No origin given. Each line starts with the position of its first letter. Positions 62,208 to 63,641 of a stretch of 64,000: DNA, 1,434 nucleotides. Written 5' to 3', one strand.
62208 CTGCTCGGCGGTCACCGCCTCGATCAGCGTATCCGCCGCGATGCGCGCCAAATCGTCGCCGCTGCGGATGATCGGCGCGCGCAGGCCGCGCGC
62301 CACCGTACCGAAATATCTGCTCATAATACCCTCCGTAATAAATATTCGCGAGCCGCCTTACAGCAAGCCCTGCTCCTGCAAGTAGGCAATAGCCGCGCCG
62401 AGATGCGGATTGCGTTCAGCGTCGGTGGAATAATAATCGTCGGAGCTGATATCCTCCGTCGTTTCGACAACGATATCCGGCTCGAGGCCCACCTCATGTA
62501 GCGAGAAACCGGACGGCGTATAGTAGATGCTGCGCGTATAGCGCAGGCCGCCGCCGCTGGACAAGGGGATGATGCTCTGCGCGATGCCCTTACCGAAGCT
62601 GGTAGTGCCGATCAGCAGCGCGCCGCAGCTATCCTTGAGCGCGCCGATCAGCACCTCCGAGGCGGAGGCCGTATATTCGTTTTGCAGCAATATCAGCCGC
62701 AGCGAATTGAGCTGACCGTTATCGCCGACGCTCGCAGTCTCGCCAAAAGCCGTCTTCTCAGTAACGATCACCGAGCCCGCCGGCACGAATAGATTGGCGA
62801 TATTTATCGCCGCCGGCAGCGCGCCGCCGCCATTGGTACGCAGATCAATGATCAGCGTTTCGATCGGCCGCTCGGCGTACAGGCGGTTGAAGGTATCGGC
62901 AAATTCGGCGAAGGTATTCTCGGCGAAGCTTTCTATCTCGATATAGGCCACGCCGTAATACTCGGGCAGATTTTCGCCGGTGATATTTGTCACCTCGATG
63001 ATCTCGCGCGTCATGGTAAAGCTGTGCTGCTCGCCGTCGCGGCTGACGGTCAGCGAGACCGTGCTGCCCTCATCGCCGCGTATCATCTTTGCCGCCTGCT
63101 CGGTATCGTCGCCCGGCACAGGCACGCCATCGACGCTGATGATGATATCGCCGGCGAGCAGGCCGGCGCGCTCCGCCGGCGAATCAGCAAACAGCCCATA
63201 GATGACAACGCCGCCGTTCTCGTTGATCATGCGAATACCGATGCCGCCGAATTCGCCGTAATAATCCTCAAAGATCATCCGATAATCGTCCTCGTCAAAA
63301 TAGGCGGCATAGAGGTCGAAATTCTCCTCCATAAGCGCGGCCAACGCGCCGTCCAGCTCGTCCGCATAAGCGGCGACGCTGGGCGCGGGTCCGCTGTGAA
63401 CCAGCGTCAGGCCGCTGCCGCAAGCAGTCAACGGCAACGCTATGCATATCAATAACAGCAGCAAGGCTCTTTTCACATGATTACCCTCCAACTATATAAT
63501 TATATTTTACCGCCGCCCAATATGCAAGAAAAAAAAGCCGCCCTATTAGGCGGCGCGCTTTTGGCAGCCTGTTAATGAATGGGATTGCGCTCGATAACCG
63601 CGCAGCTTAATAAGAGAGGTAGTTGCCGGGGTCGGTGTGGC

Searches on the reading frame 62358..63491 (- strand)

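Call 40: search_protein_families(library=pfam, proteins=[window:62358-63491:-], max_evalue=0.00001)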
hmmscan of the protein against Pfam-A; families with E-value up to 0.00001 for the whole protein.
window:62358-63491:- (377 aa): 4 families
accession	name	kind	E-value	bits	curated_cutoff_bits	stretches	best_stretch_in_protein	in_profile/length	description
PF03572.23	Peptidase_S41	-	1.5e-41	142.2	24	1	181-342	2-165/165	Peptidase family S41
PF13180.12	PDZ_2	-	1.5e-16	60.8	27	1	82-159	1-77/80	PDZ domain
PF17820.7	PDZ_6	-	1.4e-15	57.2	27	1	102-151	7-54/54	PDZ domain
PF00595.29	PDZ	-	9.8e-10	39.1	23.2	1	80-149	10-80/81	PDZ domain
